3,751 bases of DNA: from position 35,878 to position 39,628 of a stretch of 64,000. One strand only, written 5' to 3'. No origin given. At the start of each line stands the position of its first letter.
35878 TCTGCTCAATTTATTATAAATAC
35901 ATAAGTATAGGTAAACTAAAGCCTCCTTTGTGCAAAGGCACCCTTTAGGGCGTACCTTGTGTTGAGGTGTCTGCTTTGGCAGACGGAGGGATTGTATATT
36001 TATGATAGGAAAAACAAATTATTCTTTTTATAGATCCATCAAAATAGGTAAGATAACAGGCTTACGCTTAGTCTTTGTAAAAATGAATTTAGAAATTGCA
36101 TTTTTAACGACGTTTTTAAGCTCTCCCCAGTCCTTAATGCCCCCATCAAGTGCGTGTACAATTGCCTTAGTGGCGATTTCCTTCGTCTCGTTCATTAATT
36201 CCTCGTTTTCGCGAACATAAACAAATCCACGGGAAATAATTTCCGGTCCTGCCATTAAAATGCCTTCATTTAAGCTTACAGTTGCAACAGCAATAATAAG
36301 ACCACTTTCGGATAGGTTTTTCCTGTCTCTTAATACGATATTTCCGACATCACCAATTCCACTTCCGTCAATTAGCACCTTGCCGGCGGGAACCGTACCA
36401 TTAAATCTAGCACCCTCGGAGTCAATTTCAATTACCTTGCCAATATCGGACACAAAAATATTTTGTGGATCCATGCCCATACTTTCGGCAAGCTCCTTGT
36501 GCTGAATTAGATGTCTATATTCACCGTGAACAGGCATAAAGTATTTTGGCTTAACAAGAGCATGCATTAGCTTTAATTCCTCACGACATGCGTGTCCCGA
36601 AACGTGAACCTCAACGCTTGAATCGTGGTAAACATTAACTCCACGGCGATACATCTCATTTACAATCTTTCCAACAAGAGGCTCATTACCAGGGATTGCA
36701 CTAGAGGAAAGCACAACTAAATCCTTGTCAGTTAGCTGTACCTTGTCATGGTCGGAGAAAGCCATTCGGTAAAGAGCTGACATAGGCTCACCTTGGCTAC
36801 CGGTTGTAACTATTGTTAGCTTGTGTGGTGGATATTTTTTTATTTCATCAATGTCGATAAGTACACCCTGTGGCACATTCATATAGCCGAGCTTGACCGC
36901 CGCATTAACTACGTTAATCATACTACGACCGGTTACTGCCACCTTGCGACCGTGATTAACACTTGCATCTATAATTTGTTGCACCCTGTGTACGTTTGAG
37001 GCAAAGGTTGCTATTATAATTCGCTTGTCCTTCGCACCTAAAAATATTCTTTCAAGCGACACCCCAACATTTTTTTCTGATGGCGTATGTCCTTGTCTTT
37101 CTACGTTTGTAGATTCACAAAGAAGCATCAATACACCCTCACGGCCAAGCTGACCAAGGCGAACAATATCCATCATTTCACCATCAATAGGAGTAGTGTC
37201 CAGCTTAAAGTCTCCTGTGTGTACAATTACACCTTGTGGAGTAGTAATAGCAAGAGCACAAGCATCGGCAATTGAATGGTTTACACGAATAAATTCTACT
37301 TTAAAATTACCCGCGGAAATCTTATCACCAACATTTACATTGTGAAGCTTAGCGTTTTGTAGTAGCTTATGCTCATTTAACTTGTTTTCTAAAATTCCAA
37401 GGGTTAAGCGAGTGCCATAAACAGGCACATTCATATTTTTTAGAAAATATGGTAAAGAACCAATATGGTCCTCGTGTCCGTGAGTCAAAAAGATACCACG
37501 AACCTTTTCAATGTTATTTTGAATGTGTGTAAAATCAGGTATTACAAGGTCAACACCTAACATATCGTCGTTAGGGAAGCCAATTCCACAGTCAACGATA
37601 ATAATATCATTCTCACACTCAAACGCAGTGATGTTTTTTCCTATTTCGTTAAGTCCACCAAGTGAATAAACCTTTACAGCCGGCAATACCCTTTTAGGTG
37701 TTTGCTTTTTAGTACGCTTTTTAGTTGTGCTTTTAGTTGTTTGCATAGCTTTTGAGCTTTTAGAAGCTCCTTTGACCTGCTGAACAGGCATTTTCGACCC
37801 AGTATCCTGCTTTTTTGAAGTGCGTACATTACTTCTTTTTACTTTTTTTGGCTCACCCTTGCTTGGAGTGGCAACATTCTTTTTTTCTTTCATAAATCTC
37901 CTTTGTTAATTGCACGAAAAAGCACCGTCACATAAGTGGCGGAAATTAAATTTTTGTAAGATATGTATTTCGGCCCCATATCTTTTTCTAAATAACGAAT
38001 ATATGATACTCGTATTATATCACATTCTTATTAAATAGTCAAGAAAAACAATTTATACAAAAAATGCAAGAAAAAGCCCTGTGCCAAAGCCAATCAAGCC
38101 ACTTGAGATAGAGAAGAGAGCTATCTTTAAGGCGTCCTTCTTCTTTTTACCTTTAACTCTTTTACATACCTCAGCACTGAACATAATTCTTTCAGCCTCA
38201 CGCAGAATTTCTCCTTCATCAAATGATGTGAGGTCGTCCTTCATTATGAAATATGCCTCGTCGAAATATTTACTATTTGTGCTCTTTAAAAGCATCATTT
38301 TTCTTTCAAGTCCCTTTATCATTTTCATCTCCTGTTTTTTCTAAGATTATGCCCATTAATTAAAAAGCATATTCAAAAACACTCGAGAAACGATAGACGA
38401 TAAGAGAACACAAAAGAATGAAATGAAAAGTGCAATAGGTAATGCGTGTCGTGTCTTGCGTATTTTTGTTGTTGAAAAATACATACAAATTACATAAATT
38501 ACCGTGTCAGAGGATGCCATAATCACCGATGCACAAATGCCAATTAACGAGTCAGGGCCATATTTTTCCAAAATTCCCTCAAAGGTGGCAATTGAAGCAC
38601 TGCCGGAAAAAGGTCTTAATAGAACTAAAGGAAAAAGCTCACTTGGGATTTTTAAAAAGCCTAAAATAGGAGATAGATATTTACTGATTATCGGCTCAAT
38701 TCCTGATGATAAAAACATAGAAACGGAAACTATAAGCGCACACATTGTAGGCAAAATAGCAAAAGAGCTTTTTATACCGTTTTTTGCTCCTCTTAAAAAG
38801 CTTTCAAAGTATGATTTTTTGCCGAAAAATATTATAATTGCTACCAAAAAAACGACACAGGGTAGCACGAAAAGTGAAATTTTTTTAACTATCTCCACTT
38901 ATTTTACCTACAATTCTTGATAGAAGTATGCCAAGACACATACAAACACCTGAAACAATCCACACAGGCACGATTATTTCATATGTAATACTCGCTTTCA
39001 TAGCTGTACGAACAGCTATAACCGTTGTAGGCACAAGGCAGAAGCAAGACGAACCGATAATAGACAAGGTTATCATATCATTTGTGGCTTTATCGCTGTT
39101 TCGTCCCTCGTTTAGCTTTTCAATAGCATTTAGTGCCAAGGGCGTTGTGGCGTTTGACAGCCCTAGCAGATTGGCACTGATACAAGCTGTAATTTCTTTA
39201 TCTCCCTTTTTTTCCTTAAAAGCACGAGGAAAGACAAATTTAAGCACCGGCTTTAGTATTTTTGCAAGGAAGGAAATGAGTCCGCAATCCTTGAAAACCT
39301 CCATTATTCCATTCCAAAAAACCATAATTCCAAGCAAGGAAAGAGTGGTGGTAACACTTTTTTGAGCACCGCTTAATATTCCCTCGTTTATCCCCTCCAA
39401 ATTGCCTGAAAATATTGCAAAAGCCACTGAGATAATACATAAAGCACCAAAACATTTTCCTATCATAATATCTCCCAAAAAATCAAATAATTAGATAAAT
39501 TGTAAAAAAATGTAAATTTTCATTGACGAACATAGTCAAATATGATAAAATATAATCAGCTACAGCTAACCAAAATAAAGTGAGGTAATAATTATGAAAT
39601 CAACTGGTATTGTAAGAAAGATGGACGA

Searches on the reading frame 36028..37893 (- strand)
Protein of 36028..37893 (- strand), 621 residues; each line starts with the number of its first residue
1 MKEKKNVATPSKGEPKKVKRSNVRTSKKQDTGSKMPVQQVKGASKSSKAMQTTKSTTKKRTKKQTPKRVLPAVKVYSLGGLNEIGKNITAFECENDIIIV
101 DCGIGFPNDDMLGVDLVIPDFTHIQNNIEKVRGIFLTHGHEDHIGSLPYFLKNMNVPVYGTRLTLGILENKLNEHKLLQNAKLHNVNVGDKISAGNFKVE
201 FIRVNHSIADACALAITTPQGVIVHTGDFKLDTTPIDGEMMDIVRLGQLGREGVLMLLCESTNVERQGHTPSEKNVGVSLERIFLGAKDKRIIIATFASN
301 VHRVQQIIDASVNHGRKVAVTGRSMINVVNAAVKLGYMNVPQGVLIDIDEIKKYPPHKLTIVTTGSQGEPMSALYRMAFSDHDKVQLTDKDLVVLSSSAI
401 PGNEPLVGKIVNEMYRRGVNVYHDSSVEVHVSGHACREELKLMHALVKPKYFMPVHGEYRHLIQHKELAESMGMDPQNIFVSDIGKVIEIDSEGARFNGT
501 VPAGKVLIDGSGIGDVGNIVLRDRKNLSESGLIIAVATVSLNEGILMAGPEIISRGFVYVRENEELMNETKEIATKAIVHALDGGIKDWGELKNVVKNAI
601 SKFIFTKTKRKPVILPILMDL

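Call 9: search_protein_families(library=pfam, proteins=[window:36028-37893:-])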
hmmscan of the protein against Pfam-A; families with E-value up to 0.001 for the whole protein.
window:36028-37893:- (621 aa): 5 families
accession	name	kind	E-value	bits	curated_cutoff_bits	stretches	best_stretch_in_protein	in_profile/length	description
PF22505.1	RNase_J_b_CASP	-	6.1e-51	171.9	27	1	290-414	2-126/126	Ribonuclease J, beta-CASP domain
PF17770.6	RNase_J_C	-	2.7e-31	109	23.8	1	520-620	1-101/102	Ribonuclease J C-terminal domain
PF07521.17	RMMBL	-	3.4e-12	46.6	21.6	1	430-474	12-58/63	Zn-dependent metallo-hydrolase RNA specificity domain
PF12706.13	Lactamase_B_2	-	5.6e-12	46.1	27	1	98-234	3-148/200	Beta-lactamase superfamily domain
PF00753.33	Lactamase_B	-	1.1e-10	42.2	22.7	1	89-229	9-150/196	Metallo-beta-lactamase superfamily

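Call 28: find_homologous_proteins(query=window:36031-37893:-, max_evalue=1e-100)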
Query window:36031-37893:- (621 aa): 8000 proteins with E <= 1e-100 among 8000 candidates; the best 120 are listed.
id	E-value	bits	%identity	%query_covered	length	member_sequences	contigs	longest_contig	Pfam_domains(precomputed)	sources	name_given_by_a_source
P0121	0.0e+0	1376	100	100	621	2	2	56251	PF17770.8,PF12706.14,PF22505.2,PF23023.2,PF07521.18,PF00753.34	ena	-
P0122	0.0e+0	1278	92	100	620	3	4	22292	PF17770.8,PF12706.14,PF22505.2,PF23023.2,PF07521.18,PF00753.34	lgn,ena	-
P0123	0.0e+0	1274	100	92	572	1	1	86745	PF17770.8,PF12706.14,PF22505.2,PF23023.2,PF07521.18,PF00753.34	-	-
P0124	0.0e+0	1228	88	100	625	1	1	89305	PF17770.8,PF12706.14,PF22505.2,PF23023.2,PF07521.18,PF00753.34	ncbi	-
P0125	0.0e+0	1218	87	100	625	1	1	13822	PF17770.8,PF12706.14,PF22505.2,PF23023.2,PF07521.18,PF00753.34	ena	-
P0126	0.0e+0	1216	87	100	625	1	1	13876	PF17770.8,PF12706.14,PF22505.2,PF23023.2,PF07521.18,PF00753.34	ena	-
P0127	0.0e+0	1215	88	100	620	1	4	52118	PF17770.8,PF12706.14,PF22505.2,PF23023.2,PF07521.18,PF00753.34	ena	-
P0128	0.0e+0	1208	87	100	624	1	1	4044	PF17770.8,PF12706.14,PF22505.2,PF23023.2,PF07521.18,PF00753.34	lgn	-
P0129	0.0e+0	1195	85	100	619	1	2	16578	PF17770.8,PF12706.14,PF22505.2,PF07521.18,PF00753.34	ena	-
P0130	0.0e+0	1189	86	100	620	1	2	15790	PF17770.8,PF12706.14,PF22505.2,PF23023.2,PF07521.18,PF00753.34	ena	-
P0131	0.0e+0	1181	87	98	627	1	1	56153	PF17770.8,PF12706.14,PF22505.2,PF23023.2,PF07521.18,PF00753.34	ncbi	-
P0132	0.0e+0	1177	85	100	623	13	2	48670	PF17770.8,PF12706.14,PF22505.2,PF23023.2,PF07521.18,PF00753.34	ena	-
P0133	0.0e+0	1169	85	100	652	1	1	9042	PF17770.8,PF12706.14,PF22505.2,PF23023.2,PF07521.18,PF00753.34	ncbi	-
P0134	0.0e+0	1168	85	100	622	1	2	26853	PF17770.8,PF12706.14,PF22505.2,PF23023.2,PF07521.18,PF00753.34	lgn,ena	-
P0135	0.0e+0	1167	90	94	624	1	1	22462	PF17770.8,PF12706.14,PF22505.2,PF23023.2,PF07521.18,PF00753.34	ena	-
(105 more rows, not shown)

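Call 29: find_encoding_contigs(protein=P0122, flank=5000, max_places=4)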
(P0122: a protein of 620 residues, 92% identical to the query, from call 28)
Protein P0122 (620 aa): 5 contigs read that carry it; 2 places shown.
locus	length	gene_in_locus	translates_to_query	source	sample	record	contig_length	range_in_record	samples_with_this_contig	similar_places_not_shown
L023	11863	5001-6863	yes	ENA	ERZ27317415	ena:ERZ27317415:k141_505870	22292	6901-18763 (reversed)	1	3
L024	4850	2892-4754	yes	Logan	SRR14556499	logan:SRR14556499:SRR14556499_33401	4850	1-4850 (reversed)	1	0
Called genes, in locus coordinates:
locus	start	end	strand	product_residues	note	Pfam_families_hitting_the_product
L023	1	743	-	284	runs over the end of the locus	PF01063:Aminotran_4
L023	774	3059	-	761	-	PF14498:Glyco_hyd_65N_2, PF22124:Glyco_hydro_95_cat, PF21307:Glyco_hydro_95_C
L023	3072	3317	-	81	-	PF04014:MazE_antitoxin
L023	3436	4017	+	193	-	PF07670:Gate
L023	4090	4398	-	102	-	-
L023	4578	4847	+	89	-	-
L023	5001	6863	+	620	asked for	PF00753:Lactamase_B, PF12706:Lactamase_B_2, PF23023:Anti-Pycsar_Apyc1 (faint), PF22505:RNase_J_b_CASP, PF07521:RMMBL, PF17770:RNase_J_C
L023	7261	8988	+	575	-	PF00664:ABC_membrane, PF00005:ABC_tran, PF02463:SMC_N (faint)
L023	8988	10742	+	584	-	PF00664:ABC_membrane, PF00005:ABC_tran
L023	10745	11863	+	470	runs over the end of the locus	PF00224:PK, PF02887:PK_C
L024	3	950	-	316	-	?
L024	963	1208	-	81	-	PF04014:MazE_antitoxin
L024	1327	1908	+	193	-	PF07670:Gate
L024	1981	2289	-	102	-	-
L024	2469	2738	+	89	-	-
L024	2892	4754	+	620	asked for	PF00753:Lactamase_B, PF12706:Lactamase_B_2, PF23023:Anti-Pycsar_Apyc1 (faint), PF22505:RNase_J_b_CASP, PF07521:RMMBL, PF17770:RNase_J_C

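Call 30: find_encoding_contigs(protein=P0124, flank=5000, max_places=3)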
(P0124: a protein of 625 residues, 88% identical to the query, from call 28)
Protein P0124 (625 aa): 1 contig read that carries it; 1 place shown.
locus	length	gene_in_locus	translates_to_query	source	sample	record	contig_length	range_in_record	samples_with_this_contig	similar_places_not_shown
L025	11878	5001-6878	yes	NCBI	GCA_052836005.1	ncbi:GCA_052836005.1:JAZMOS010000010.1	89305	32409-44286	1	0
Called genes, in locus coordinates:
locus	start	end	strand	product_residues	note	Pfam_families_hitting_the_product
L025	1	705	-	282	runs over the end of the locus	PF01063:Aminotran_4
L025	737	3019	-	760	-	PF14498:Glyco_hyd_65N_2, PF22124:Glyco_hydro_95_cat, PF21307:Glyco_hydro_95_C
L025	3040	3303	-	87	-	PF04014:MazE_antitoxin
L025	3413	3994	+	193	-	PF07670:Gate (weak)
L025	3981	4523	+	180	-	-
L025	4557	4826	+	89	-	-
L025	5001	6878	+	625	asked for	PF00753:Lactamase_B, PF23023:Anti-Pycsar_Apyc1 (faint), PF12706:Lactamase_B_2, PF22505:RNase_J_b_CASP, PF07521:RMMBL, PF17770:RNase_J_C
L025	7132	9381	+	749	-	-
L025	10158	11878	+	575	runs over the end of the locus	PF00664:ABC_membrane, PF00005:ABC_tran, PF02463:SMC_N (faint)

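Call 31: find_encoding_contigs(protein=P0127, flank=5000, max_places=3)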
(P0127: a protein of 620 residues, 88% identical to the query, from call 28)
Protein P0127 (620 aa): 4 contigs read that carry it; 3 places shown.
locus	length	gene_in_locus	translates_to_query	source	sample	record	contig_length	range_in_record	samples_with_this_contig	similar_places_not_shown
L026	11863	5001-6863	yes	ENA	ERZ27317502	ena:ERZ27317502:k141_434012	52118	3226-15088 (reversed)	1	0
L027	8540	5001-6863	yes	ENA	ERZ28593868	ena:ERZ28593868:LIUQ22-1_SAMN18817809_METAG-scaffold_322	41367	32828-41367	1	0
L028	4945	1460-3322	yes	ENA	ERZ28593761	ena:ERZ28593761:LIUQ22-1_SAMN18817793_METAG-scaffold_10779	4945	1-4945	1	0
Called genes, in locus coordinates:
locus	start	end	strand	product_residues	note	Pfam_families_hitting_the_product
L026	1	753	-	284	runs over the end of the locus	PF01063:Aminotran_4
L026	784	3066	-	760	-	PF14498:Glyco_hyd_65N_2, PF22124:Glyco_hydro_95_cat, PF21307:Glyco_hydro_95_C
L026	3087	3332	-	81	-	PF04014:MazE_antitoxin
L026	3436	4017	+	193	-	PF07670:Gate (weak)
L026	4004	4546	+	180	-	-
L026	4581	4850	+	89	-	-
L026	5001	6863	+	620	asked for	PF00753:Lactamase_B, PF12706:Lactamase_B_2, PF23023:Anti-Pycsar_Apyc1 (faint), PF22505:RNase_J_b_CASP, PF07521:RMMBL, PF17770:RNase_J_C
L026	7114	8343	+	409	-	-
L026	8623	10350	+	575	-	PF00664:ABC_membrane, PF00005:ABC_tran, PF02463:SMC_N (weak)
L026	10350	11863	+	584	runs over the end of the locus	PF00664:ABC_membrane, PF00005:ABC_tran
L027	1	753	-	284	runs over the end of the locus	PF01063:Aminotran_4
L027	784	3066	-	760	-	PF14498:Glyco_hyd_65N_2, PF22124:Glyco_hydro_95_cat, PF21307:Glyco_hydro_95_C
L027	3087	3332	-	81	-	PF04014:MazE_antitoxin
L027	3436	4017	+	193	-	PF07670:Gate (weak)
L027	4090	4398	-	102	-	-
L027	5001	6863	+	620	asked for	PF00753:Lactamase_B, PF12706:Lactamase_B_2, PF23023:Anti-Pycsar_Apyc1 (faint), PF22505:RNase_J_b_CASP, PF07521:RMMBL, PF17770:RNase_J_C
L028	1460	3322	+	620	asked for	PF00753:Lactamase_B, PF12706:Lactamase_B_2, PF23023:Anti-Pycsar_Apyc1 (faint), PF22505:RNase_J_b_CASP, PF07521:RMMBL, PF17770:RNase_J_C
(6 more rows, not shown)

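Call 32: find_encoding_contigs(protein=P0135, flank=5000, max_places=3)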
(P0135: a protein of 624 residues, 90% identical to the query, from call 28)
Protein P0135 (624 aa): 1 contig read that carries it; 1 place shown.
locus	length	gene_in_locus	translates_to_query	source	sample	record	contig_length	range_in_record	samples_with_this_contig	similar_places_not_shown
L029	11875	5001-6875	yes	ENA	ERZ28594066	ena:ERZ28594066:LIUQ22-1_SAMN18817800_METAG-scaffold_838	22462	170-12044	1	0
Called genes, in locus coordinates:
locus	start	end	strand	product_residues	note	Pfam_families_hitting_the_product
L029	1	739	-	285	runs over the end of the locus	PF01063:Aminotran_4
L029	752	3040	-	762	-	PF14498:Glyco_hyd_65N_2, PF22124:Glyco_hydro_95_cat, PF21307:Glyco_hydro_95_C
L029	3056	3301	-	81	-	PF04014:MazE_antitoxin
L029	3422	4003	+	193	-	PF07670:Gate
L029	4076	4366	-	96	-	-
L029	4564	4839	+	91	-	-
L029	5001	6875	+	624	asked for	PF00753:Lactamase_B, PF23023:Anti-Pycsar_Apyc1 (faint), PF12706:Lactamase_B_2, PF22505:RNase_J_b_CASP, PF07521:RMMBL, PF17770:RNase_J_C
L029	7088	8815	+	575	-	PF00664:ABC_membrane, PF00005:ABC_tran, PF02463:SMC_N (faint)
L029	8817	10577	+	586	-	PF00664:ABC_membrane, PF00005:ABC_tran, PF02463:SMC_N (faint)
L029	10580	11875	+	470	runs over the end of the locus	PF00224:PK, PF02887:PK_C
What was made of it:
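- It sits at the edge of a variable island (calls 29-32).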

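Call 38: find_encoding_contigs(protein=P0131, flank=4000, max_places=3)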
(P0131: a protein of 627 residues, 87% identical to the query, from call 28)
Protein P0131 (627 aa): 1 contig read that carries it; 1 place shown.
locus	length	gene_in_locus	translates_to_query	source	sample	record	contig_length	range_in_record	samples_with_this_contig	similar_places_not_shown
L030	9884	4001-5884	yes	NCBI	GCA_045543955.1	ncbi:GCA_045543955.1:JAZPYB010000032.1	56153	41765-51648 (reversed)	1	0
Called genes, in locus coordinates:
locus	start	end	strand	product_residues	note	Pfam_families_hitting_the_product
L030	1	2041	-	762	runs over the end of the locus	PF14498:Glyco_hyd_65N_2, PF22124:Glyco_hydro_95_cat, PF21307:Glyco_hydro_95_C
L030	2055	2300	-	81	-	PF04014:MazE_antitoxin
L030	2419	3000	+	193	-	PF07670:Gate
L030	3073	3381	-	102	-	-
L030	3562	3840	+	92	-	-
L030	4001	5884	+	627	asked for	PF00753:Lactamase_B, PF23023:Anti-Pycsar_Apyc1 (faint), PF12706:Lactamase_B_2, PF22505:RNase_J_b_CASP, PF07521:RMMBL, PF17770:RNase_J_C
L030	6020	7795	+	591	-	PF00664:ABC_membrane, PF00005:ABC_tran, PF02463:SMC_N (faint)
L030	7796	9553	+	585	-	PF00664:ABC_membrane, PF03193:RsgA_GTPase (faint), PF00005:ABC_tran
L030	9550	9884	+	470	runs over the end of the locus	PF00224:PK, PF02887:PK_C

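Call 39: find_encoding_contigs(protein=P0125, flank=4000, max_places=3)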
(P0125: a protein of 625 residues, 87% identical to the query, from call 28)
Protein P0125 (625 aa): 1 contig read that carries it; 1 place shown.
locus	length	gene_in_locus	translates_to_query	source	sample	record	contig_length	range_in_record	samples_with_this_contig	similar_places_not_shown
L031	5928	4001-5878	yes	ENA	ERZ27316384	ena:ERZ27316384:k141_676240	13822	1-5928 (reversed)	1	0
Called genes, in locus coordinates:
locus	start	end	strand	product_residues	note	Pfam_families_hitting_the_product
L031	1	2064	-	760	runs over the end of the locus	PF14498:Glyco_hyd_65N_2, PF22124:Glyco_hydro_95_cat, PF21307:Glyco_hydro_95_C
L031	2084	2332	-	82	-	PF04014:MazE_antitoxin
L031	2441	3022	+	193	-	PF07670:Gate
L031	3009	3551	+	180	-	-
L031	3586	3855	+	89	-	-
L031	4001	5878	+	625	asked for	PF00753:Lactamase_B, PF23023:Anti-Pycsar_Apyc1 (faint), PF12706:Lactamase_B_2, PF22505:RNase_J_b_CASP, PF07521:RMMBL, PF17770:RNase_J_C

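Call 40: find_encoding_contigs(protein=P0130, flank=4000, max_places=3)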
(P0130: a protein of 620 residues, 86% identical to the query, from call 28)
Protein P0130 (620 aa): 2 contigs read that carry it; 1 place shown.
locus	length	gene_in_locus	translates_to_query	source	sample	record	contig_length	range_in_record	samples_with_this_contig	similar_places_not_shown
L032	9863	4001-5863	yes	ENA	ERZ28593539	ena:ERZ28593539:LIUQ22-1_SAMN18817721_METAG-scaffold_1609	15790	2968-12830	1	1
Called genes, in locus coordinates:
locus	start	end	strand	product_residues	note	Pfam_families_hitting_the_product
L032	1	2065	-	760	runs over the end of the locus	PF14498:Glyco_hyd_65N_2, PF22124:Glyco_hydro_95_cat, PF21307:Glyco_hydro_95_C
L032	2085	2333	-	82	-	PF04014:MazE_antitoxin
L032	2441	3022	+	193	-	PF07670:Gate (weak)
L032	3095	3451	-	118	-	-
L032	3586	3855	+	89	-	-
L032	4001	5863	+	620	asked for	PF00753:Lactamase_B, PF12706:Lactamase_B_2, PF23023:Anti-Pycsar_Apyc1 (faint), PF22505:RNase_J_b_CASP, PF07521:RMMBL, PF17770:RNase_J_C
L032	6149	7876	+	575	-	PF00664:ABC_membrane, PF00005:ABC_tran, PF02463:SMC_N (faint)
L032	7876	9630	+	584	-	PF00664:ABC_membrane, PF00005:ABC_tran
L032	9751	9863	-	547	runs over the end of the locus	PF02734:Dak2, PF21645:FakA-like_M, PF13684:FakA-like_C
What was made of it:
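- The closest rnj relatives lack both the leader and the LRR gene, so this is a variable island (calls 29, 32, 38, 40).
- Tried and rejected: Three RNase J look-ups gave loci without the element or a truncated contig (calls 38-40).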

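Call 53: find_homologous_proteins(query=L026:7114-8340:+, max_evalue=1e-20)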
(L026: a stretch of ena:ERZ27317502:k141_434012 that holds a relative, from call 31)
Query L026:7114-8340:+ (409 aa): 7875 proteins with E <= 1e-20 among 8000 candidates; the best 120 are listed.
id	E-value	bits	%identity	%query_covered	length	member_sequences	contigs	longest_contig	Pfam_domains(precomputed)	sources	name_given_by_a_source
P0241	1.7e-183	628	56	46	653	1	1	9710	PF13306.13,PF05725.19,PF12799.14,PF13855.13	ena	-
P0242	3.0e-183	627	56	46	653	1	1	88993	PF13306.13,PF05725.19,PF12799.14,PF13855.13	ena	-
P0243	3.0e-183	627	56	46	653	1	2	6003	PF13306.13,PF05725.19,PF12799.14,PF13855.13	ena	-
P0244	1.2e-178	612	46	53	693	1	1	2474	PF13306.13,PF12799.14,PF13855.13,PF23952.2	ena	-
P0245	2.8e-165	568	53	60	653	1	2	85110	PF13306.13,PF05725.19,PF13855.13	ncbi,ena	-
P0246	5.4e-157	541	48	56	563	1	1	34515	PF13306.13,PF05725.19,PF12799.14,PF13855.13,PF23952.2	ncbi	-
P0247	7.5e-155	534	61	37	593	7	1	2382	PF13306.13,PF13855.13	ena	-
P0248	5.1e-154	531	58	43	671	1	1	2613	PF13306.13,PF18962.8,PF05725.19,PF12799.14,PF13855.13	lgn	-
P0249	1.8e-153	529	48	43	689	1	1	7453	PF23454.2,PF13306.13,PF00404.25,PF05725.19,PF13855.13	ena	-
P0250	4.0e-153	528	46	54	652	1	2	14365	PF13306.13,PF13855.13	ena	-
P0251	1.3e-150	520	56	46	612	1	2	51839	PF13306.13,PF13855.13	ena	-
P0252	1.6e-148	513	56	43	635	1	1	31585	PF13306.13,PF13855.13,PF23952.2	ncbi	-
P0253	8.2e-146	504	45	52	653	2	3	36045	PF13306.13,PF05725.19,PF12799.14,PF13855.13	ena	-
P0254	1.5e-144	500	51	49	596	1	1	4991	PF13306.13,PF13855.13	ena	-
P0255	2.3e-144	499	47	49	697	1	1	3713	PF13306.13,PF12799.14,PF13855.13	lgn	-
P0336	1.3e-122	428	43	85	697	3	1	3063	PF13306.13,PF12799.14,PF13855.13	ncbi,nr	ncbi:MAG: leucine-rich repeat domain-containing protein, partial [Clostridia bacterium]|nr:leucine-r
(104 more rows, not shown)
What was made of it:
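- Tried and rejected: A search with the LRR protein of L026 was swamped by repeat-driven hits (call 53).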

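Call 55: find_encoding_contigs(protein=P0336, flank=5000, max_places=10)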
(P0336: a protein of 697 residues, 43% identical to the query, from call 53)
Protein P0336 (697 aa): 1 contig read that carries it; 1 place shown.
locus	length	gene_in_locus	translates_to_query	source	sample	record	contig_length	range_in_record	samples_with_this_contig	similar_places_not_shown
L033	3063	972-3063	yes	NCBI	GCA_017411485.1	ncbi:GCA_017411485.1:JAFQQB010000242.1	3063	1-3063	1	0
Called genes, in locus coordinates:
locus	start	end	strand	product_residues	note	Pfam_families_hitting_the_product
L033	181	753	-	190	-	PF06130:PTAC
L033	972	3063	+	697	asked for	PF13306:LRR_5, PF12799:LRR_4 (faint), PF13855:LRR_8 (faint), PF13306:LRR_5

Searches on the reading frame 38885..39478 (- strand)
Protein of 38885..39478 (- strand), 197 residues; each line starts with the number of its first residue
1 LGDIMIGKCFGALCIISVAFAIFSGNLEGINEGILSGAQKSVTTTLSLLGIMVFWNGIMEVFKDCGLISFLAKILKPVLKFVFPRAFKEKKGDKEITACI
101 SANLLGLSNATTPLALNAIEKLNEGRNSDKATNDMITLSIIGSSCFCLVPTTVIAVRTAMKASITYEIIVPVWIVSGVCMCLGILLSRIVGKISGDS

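Call 9: search_protein_families(library=pfam, proteins=[window:38885-39478:-])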
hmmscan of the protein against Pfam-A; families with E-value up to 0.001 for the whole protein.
window:38885-39478:- (197 aa): 1 family
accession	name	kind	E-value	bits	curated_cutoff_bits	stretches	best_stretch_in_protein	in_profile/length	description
PF07670.19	Gate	-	7.2e-07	30.1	29.6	1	46-153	2-98/104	Nucleoside recognition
